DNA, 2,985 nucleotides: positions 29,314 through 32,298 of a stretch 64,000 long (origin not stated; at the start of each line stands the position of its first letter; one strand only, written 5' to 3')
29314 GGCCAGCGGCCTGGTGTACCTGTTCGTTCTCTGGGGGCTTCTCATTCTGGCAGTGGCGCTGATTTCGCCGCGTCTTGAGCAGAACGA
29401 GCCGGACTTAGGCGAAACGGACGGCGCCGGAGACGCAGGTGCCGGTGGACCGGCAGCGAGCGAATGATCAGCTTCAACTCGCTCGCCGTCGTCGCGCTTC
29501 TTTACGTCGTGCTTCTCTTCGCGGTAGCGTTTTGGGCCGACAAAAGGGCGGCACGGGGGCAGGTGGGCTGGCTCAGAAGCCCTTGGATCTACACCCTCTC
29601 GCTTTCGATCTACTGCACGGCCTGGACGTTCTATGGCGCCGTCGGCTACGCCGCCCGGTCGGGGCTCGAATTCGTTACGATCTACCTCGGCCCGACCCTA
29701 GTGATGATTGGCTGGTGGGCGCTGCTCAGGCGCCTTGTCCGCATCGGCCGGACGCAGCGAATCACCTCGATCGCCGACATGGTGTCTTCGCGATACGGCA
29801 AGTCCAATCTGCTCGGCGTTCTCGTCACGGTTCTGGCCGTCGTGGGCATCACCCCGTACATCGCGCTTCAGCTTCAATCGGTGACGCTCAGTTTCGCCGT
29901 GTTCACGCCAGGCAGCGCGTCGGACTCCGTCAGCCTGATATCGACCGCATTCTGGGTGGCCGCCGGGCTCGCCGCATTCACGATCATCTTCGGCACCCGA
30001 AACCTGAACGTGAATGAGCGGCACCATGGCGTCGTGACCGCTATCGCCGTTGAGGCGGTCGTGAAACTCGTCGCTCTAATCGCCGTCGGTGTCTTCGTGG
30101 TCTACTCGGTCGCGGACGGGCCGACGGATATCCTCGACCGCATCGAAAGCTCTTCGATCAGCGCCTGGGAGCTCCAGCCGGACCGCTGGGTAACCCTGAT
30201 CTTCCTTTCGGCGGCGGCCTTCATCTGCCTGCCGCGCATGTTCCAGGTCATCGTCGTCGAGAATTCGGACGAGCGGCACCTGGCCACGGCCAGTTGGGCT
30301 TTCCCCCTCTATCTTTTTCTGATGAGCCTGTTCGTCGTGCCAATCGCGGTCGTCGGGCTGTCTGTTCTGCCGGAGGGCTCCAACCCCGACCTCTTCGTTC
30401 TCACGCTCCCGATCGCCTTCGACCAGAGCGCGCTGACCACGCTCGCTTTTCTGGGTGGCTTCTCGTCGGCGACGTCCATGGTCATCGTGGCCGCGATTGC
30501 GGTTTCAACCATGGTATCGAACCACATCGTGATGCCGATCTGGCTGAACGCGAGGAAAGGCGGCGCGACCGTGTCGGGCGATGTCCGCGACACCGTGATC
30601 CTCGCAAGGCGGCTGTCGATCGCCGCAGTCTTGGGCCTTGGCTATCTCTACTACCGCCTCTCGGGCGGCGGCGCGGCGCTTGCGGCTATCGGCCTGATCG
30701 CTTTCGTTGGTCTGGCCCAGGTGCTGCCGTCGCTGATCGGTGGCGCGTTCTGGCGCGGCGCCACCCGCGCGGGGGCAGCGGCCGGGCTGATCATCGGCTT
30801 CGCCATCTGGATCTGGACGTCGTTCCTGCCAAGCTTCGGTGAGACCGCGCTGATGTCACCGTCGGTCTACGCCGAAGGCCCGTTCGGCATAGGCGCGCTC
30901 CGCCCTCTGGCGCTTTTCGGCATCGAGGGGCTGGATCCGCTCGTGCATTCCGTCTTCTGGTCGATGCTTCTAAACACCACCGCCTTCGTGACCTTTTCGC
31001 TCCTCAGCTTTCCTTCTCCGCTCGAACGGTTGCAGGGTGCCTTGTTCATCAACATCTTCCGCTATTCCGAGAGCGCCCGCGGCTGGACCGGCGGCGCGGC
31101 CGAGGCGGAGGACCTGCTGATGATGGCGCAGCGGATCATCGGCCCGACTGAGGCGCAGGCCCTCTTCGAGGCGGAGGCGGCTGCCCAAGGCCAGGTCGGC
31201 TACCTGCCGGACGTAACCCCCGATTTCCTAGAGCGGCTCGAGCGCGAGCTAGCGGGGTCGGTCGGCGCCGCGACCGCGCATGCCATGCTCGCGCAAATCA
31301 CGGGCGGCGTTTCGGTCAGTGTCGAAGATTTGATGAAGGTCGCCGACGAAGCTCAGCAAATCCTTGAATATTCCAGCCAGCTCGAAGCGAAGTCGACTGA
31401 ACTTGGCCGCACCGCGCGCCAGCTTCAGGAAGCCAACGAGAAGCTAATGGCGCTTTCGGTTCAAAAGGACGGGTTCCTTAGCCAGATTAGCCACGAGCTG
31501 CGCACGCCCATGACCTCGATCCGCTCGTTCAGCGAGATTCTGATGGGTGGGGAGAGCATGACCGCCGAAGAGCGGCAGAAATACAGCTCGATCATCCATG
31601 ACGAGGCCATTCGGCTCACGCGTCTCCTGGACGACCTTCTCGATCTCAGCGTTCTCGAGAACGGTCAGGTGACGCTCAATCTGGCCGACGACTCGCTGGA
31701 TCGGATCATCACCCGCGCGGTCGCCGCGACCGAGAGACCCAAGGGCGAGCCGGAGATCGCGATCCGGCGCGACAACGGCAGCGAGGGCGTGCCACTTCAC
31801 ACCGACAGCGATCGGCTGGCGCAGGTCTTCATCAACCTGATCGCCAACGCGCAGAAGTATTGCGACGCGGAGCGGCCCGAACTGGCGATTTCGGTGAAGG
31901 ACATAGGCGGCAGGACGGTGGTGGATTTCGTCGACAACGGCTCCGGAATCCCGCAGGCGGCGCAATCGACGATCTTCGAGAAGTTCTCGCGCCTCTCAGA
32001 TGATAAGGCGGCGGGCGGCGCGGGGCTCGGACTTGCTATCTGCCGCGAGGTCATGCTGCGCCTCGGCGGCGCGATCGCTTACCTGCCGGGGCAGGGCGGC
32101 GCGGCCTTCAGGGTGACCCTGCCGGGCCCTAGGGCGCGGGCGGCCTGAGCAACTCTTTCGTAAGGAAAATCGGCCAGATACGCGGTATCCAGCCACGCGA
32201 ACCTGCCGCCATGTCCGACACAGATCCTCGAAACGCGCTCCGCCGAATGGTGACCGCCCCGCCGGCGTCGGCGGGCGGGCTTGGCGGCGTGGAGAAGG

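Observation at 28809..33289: CheY-like receiver + 2-TM protein + symporter-fused histidine kinase followed by an orphan FliM/FliN-like gene: candidate uncharacterised signalling module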

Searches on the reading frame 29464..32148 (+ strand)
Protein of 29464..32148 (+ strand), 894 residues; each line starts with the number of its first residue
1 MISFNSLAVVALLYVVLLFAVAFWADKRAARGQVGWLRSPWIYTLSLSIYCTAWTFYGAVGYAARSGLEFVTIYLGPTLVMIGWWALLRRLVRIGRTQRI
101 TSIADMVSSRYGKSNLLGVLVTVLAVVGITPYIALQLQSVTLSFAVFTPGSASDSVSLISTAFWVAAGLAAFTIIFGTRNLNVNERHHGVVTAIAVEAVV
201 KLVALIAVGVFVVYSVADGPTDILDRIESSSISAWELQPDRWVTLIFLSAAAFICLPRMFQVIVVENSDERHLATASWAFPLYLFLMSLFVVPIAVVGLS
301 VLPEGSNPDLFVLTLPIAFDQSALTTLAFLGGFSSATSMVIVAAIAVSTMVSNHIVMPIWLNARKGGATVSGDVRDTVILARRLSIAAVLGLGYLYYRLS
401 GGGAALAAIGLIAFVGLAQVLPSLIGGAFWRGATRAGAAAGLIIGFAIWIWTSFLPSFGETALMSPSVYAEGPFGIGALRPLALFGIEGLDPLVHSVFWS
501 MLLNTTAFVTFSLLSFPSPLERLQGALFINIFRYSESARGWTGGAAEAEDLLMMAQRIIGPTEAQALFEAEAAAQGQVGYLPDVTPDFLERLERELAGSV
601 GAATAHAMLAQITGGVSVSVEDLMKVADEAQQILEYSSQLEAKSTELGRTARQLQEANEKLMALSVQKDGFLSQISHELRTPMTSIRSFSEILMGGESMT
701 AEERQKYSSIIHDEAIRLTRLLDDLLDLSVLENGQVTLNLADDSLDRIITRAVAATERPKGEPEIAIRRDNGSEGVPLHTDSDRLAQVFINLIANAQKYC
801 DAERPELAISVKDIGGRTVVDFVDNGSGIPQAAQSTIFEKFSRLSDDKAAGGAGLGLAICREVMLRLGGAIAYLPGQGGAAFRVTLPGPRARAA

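Call 3: search_protein_families(library=pfam, proteins=[window:29464-32148:+], max_evalue=1)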
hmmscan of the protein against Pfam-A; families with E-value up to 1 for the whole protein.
window:29464-32148:+ (894 aa): 3 families
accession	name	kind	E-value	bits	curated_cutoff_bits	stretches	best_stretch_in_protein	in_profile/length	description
PF02518.31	HATPase_c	-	1.7e-21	77.2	26.4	1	781-888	2-109/111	Histidine kinase-, DNA gyrase B-, and HSP90-like ATPase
PF00512.31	HisKA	-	3.5e-17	62.7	26.9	1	668-734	2-66/66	His Kinase A (phospho-acceptor) domain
PF07153.16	Marek_SORF3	-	0.027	14.2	25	1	187-275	31-125/290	Marek's disease-like virus SORF3 protein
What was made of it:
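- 29464..32148 (+): Sensor histidine kinase: SLC5-like 13-TM domain (about residues 1-520), helical linker, HisKA (His677 in SHELRTP) and HATPase_c. No PAS domain and no receiver. PF00512 and PF02518 (call 3).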

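Call 4: search_protein_families(library=ncbifam, proteins=[window:29464-32148:+], max_evalue=1)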
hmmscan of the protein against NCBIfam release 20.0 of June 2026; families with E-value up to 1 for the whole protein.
window:29464-32148:+ (894 aa): 72 families (the best 25 are shown)
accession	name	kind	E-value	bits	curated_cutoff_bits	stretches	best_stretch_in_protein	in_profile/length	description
NF046044.1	PnpS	equivalog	1.9e-45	155.5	400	1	661-887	163-390/390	two-component system histidine kinase PnpS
NF033092.0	HK_WalK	equivalog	4.6e-40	137.8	725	1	667-887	371-593/594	cell wall metabolism sensor histidine kinase WalK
TIGR02966.1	phoR_proteo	equivalog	3.8e-37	128.1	334.2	1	661-871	107-317/333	phosphate regulon sensor histidine kinase PhoR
NF007793.0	PRK10490.1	equivalog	2.9e-36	124.9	1123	1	627-888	624-882/895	two-component system sensor histidine kinase KdpD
NF040691.1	MtrAB_MtrB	equivalog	5.5e-35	121.3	450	1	649-888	252-492/507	MtrAB system histidine kinase MtrB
TIGR02956.1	TMAO_torS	equivalog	4.7e-34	117.7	676.5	1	630-891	426-685/967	TMAO reductase system sensor histidine kinase/response regulator TorS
NF008312.0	PRK11100.1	equivalog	7.2e-33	114.1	356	1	608-886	195-472/477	two-component system sensor histidine kinase CreC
NF041880.1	EPS_EpsF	equivalog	3.2e-32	111.7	900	1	656-887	262-492/492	response regulator EpsF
NF033091.0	HK_VanS_ACDEFG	equivalog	8.7e-32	110.4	400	1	626-887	32-293/293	vancomycin resistance histidine kinase VanS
NF047465.1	hybrid_HK_LvrA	exception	1.9e-30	105.6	1200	1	626-887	160-421/819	hybrid histidine kinase/response regulator LvrA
NF006800.0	PRK09303.1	equivalog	2.4e-29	102.5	342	1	628-887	111-376/383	histidine kinase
NF007837.0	PRK10549.1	equivalog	7.5e-29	100.7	603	1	637-887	208-457/466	envelope stress sensor histidine kinase BaeS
NF012163.2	BaeS_SmeS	equivalog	8.2e-29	100.8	500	1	635-886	206-456/457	sensor histidine kinase efflux regulator BaeS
NF007898.0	PRK10604.1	equivalog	1.4e-28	100.3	478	1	646-888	190-423/433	two-component system sensor histidine kinase RstB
NF041735.1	hist_kin_RppB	equivalog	2.1e-28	99.3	400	1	667-887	215-438/438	two-component system sensor histidine kinase RppB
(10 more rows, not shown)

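Call 10: list_cluster_members(proteins=[P0001, window:29464-32148:+, window:32762-33289:+])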
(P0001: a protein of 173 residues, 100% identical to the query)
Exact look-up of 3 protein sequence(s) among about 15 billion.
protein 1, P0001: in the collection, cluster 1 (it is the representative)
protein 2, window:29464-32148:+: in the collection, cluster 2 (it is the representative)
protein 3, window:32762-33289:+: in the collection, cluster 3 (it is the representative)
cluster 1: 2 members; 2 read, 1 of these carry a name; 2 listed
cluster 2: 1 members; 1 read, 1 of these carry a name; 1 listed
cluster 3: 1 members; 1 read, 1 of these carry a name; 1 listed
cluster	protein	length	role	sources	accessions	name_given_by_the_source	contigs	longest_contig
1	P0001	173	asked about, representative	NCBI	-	-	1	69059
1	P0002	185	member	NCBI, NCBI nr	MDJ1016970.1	MAG: hypothetical protein QNJ35_10695 [Paracoccaceae bacterium] | hypothetical protein [Paracoccaceae bacterium]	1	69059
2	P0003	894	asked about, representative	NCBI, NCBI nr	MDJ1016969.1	MAG: sensor histidine kinase [Paracoccaceae bacterium] | sensor histidine kinase [Paracoccaceae bacterium]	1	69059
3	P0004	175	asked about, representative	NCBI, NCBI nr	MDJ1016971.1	MAG: FliM/FliN family flagellar motor switch protein [Paracoccaceae bacterium] | FliM/FliN family flagellar motor switch protein [Paracoccaceae bacterium]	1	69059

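Call 13: find_related_loci(query=window:29464-32148:+, collection=genome_contigs, flank=6000)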
Query window:29464-32148:+ (894 aa) in genome_contigs; peptide patterns used: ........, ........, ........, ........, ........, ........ (x = any residue, [..] = any of these).
599 stretches matched a pattern (row limit reached: there are more); 596 encode a relative of the query (tblastn E <= 1e-3); the best 80 are kept; 80 distinct loci.
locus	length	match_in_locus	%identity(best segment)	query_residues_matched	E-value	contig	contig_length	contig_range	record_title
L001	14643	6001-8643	77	2-887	0e+0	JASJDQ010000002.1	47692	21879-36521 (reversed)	MAG: Paracoccaceae bacterium isolate MO_188.B57 MO_188.c_306, whole genome shotgun sequence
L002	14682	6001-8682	75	1-894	0e+0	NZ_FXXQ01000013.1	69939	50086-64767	Boseongicola aestuarii strain CECT 8489, whole genome shotgun sequence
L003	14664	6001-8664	76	2-894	0e+0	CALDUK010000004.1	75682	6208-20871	MAG: uncultured Rhodobacteraceae bacterium isolate L4_Bin_Bin_37_1 genome assembly, contig: c_000001386447, whole genome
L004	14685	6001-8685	74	1-894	0e+0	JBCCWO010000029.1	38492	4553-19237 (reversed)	MAG: Pseudomonadota bacterium isolate P01_F01_bin.103 k141_2113709_length_38492_cov_32.6269, whole genome shotgun sequen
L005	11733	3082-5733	75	1-886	0e+0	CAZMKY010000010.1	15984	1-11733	MAG TPA_asm: uncultured Rhodobacterales bacterium isolate binchicken_co372_38 genome assembly, contig: k141_160115, whol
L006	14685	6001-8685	73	1-894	0e+0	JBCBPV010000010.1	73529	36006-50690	MAG: Pseudomonadota bacterium isolate J06634_2 k141_407441_length_73529_cov_23.5130, whole genome shotgun sequence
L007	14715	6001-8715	72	1-892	0e+0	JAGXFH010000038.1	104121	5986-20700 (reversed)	MAG: Brevirhabdus sp. isolate LH_M10 k141_577415, whole genome shotgun sequence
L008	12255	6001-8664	74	2-894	0e+0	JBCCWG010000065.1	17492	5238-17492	MAG: Pseudomonadota bacterium isolate P01_E01_bin.7 k141_1496301_length_17492_cov_143.1735, whole genome shotgun sequenc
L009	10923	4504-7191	71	1-891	0e+0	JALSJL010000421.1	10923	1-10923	MAG: Marinosulfonomonas sp. isolate 354-166_metabat2_scaf2bin.095 354-166_scaffold_6005_c1, whole genome shotgun sequenc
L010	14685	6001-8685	72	1-894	0e+0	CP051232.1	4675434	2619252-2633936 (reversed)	MAG: Maritimibacter sp. isolate ih11 chromosome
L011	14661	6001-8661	73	2-887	0e+0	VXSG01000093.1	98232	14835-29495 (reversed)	MAG: Boseongicola sp. SB0665_bin_10 NODE_146_length_98232_cov_12.631757, whole genome shotgun sequence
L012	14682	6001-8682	72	1-894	0e+0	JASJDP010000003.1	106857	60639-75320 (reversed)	MAG: Rhodobacter sp. isolate MO_188.B50 MO_188.c_7, whole genome shotgun sequence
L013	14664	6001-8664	72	1-887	0e+0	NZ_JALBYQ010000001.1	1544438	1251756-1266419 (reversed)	Aliiroseovarius subalbicans strain N1Y82 NODE_1_length_1544438_cov_503.058916, whole genome shotgun sequence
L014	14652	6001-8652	68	1-887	0e+0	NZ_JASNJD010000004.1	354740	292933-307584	Pseudodonghicola flavimaris strain IC7 NODE_4_length_354740_cov_58.862139, whole genome shotgun sequence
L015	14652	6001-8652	71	5-887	0e+0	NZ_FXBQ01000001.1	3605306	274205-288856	Maritimibacter sp. HL-12, whole genome shotgun sequence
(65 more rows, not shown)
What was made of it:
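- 29464..32148 (+): Identity across 80 Rhodobacterales loci is 65-77% (call 13).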

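Call 20: search_protein_families(library=pfam, alignment_id=A1, max_evalue=0.01)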
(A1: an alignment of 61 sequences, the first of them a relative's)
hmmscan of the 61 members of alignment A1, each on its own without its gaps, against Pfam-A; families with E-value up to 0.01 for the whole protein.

A. member 1, L002:8714-9862:+ (382 aa): 1 family
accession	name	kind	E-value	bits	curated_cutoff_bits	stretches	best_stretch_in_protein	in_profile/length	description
PF01052.25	FliMN_C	-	2.2e-12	47.2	23.8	1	231-300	3-71/73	Type III flagellar switch regulator (C-ring) FliN C-term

B. families by the number of members that match (of 61 scanned): 1 family
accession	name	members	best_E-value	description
PF01052.25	FliMN_C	61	8.7e-13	Type III flagellar switch regulator (C-ring) FliN C-term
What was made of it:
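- On FliM (flagellar switch protein): All 61 orthologues hit, best E 8.7e-13 (call 20).
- All 61 orthologues carry PF01052 (call 20).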

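Call 21: search_solved_structures(query=A1, max_evalue=1, show_alignments=2)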
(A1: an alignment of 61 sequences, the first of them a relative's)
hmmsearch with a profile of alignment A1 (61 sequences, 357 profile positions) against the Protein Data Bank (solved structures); distinct sequences matched with E-value up to 1: 12.
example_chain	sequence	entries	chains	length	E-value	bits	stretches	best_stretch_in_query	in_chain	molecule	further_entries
4yxb_A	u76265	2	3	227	5.4e-14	55.3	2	211-321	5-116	Flagellar motor switch protein FliM,Flagellar motor switch protein FliN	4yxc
8umd_C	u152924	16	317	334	8.7e-10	41.5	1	185-289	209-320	Flagellar motor switch protein FliM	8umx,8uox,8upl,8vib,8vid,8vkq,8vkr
8umd_D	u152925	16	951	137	0.004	19.6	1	218-256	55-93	Flagellar motor switch protein FliN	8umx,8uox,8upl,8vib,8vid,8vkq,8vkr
3uep_A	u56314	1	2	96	0.02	17.3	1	220-290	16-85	YscQ-C, type III secretion protein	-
4yx1_A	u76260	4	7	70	0.036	16.5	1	223-279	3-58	Surface presentation of antigens protein SpaO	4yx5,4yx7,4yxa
1o6a_A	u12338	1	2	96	0.13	14.7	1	218-273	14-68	putative flagellar motor switch protein FliN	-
1o9y_A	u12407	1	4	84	0.13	14.6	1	227-275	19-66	HRCQ2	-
1yab_A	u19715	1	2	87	0.18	14.2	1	220-273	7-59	chemotaxis protein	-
2zvw_A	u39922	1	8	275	0.2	14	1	128-201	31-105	Proliferating cell nuclear antigen 2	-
2zvv_A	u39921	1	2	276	0.56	12.5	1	128-200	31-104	Proliferating cellular nuclear antigen 1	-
6o09_C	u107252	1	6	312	0.7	12.2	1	128-200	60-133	Proliferating cellular nuclear antigen 1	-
5xrw_A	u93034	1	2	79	0.91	11.8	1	227-289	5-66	FliN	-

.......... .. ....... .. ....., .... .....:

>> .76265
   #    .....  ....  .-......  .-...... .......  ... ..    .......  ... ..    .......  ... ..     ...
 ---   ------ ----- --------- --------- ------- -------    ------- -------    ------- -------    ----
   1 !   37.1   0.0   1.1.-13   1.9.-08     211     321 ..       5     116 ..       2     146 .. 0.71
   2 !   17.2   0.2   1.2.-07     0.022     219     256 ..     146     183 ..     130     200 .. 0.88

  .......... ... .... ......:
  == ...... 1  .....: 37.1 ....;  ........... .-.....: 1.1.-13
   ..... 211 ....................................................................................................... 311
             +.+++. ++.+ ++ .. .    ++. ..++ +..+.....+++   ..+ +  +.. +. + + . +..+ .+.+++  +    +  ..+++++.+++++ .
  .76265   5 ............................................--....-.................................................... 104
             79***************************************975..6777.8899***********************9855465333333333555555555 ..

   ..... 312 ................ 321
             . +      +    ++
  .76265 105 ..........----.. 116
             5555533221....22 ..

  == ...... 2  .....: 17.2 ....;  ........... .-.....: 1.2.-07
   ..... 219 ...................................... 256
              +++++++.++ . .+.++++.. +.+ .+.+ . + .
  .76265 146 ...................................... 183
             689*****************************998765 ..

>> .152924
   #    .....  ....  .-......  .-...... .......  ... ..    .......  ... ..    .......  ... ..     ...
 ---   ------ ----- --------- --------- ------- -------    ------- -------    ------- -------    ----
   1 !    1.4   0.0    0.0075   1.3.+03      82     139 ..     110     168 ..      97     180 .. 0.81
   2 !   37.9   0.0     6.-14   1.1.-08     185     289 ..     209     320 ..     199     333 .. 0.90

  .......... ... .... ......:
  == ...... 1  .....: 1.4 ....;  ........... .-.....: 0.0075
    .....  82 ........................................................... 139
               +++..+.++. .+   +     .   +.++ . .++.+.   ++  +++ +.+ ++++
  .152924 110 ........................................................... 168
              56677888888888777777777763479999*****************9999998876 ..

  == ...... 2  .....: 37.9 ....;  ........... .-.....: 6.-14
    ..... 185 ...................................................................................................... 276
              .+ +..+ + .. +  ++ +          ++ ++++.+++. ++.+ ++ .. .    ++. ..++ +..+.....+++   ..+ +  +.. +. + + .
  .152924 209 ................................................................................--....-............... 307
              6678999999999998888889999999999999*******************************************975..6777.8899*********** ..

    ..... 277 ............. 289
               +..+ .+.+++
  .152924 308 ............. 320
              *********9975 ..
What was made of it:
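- The profile hits Salmonella FliM at 9e-10 and a FliM-FliN fusion at 5e-14 (call 21).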
